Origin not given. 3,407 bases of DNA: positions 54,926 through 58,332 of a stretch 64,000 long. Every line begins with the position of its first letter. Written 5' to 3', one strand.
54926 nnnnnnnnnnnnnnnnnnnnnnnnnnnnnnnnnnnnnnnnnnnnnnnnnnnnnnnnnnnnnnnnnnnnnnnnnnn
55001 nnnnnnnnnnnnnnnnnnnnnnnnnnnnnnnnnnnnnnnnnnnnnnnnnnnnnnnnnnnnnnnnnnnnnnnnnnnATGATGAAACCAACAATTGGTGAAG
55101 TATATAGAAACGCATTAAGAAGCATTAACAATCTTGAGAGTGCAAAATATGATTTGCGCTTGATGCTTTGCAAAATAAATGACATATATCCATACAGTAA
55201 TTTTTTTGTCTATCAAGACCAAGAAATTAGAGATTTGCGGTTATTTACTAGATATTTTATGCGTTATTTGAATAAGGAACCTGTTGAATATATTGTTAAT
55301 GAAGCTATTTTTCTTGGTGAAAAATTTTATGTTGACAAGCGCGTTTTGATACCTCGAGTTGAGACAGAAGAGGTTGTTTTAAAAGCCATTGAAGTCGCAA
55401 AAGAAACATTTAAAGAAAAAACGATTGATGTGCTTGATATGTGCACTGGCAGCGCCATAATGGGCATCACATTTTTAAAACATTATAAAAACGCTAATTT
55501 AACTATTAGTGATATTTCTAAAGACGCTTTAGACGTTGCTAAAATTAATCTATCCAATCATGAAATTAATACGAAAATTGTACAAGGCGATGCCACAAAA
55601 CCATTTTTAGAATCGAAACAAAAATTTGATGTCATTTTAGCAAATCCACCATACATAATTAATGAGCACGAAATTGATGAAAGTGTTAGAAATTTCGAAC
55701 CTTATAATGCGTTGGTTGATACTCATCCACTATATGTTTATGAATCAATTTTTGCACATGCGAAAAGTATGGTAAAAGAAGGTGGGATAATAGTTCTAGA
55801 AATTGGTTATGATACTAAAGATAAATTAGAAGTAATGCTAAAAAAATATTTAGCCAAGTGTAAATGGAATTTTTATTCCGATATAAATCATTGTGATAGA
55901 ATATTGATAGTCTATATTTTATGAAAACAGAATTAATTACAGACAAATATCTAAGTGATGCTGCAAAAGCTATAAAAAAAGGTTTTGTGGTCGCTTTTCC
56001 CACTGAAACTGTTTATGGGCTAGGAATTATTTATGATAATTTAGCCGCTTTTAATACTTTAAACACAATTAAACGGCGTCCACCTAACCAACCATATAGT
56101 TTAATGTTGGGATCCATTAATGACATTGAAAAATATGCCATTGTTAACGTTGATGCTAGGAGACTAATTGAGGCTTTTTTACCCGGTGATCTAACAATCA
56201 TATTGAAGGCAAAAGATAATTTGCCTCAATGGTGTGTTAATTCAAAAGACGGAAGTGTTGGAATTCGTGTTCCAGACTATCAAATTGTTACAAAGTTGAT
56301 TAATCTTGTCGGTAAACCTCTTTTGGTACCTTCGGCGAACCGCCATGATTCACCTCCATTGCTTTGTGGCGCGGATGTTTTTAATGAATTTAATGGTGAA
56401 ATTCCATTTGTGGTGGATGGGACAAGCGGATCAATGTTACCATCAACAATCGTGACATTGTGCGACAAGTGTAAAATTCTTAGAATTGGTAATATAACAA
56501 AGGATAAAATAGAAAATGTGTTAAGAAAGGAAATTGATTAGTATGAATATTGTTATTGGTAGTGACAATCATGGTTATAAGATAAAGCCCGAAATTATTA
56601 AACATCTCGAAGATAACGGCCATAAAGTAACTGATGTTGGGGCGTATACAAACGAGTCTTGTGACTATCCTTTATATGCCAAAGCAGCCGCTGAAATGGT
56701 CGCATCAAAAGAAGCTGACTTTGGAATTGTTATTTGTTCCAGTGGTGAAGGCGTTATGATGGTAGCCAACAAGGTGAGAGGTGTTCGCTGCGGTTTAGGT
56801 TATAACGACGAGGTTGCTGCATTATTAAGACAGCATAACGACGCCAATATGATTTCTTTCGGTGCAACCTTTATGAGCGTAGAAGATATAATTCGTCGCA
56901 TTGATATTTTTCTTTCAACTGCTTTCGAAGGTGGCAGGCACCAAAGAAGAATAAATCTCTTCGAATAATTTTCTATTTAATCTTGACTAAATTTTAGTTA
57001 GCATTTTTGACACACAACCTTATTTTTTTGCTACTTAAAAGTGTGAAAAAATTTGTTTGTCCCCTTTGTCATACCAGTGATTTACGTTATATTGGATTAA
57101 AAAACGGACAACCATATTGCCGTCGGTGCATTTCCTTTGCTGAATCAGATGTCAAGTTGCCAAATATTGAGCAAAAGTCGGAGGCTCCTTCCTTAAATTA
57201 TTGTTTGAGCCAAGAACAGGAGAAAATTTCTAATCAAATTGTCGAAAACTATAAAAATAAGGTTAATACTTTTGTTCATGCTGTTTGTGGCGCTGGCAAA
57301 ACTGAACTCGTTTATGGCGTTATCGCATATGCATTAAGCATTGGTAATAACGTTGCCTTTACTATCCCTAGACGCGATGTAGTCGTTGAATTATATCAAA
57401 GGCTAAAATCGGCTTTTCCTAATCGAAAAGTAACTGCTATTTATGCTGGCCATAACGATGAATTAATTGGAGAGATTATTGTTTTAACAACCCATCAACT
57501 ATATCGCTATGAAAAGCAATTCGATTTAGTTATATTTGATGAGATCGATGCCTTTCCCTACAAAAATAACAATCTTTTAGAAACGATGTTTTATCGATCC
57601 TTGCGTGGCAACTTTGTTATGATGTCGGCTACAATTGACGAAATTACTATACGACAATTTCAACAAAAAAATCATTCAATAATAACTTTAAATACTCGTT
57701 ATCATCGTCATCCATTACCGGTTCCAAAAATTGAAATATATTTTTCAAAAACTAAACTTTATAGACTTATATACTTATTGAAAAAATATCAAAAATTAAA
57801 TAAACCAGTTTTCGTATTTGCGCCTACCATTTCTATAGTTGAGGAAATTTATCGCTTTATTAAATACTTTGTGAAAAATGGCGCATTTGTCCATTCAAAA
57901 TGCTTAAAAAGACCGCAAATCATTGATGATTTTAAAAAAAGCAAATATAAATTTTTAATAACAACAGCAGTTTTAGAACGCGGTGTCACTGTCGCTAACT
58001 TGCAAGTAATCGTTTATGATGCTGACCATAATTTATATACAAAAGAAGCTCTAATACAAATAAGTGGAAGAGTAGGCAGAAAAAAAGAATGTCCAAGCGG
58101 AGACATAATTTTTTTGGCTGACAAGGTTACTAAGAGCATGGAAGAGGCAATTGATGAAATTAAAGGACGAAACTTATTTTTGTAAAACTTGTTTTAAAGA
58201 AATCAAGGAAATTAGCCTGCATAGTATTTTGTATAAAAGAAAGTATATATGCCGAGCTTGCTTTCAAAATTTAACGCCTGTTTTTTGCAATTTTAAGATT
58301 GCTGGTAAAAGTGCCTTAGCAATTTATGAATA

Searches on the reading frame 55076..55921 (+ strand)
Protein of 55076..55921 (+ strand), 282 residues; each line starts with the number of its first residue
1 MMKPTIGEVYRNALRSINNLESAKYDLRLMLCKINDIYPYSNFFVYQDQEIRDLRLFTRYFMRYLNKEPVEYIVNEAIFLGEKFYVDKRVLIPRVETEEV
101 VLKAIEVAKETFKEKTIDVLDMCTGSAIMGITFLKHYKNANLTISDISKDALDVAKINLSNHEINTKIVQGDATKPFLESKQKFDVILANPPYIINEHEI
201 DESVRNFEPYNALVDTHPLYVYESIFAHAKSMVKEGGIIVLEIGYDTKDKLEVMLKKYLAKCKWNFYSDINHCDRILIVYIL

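Call 31: search_protein_families(library=pfam, proteins=[window:55076-55921:+], max_evalue=0.0001)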
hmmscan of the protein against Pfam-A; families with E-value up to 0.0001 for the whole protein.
window:55076-55921:+ (282 aa): 9 families
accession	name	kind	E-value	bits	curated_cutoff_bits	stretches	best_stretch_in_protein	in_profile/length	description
PF05175.20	MTS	-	2.6e-14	53.7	23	1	111-201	26-116/170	Methyltransferase small domain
PF13649.12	Methyltransf_25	-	9e-10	39.6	27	1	119-205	1-87/97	Methyltransferase domain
PF13847.12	Methyltransf_31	-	2.3e-09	37.5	27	1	115-242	3-110/145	Methyltransferase domain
PF02384.22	N6_Mtase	-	8.9e-08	32.2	20.4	1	113-204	43-147/311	N-6 DNA Methylase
PF03602.21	Cons_hypoth95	-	2.1e-07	31.2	24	1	117-220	43-149/182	Conserved hypothetical protein 95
PF07669.17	Eco57I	-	2.7e-07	31.3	25.3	1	116-240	24-131/171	Eco57I restriction-modification methylase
PF06325.19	PrmA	-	4.5e-07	30.1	22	1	99-190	149-233/296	Ribosomal protein L11 methyltransferase (PrmA)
PF01170.24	UPF0020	-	1.6e-05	25.2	22.3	1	138-195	75-133/197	RMKL-like, methyltransferase domain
PF11599.14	AviRa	-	9.3e-05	22.4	25.7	0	97-160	35-98/232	RRNA methyltransferase AviRa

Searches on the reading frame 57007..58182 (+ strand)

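Call 71: search_protein_families(library=pfam, proteins=[window:57007-58182:+], max_evalue=0.00001)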
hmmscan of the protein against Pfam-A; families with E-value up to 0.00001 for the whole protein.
window:57007-58182:+ (392 aa): 3 families
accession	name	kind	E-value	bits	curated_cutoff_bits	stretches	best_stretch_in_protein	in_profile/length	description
PF00270.35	DEAD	-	2.5e-16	60.3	26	1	76-213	5-162/167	DEAD/DEAH box helicase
PF04851.21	ResIII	-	6.6e-15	55.8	22.5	1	67-187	4-142/164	Type III restriction enzyme, res subunit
PF00271.37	Helicase_C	-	1.6e-14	54.5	23.5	1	253-359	5-109/110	Helicase conserved C-terminal domain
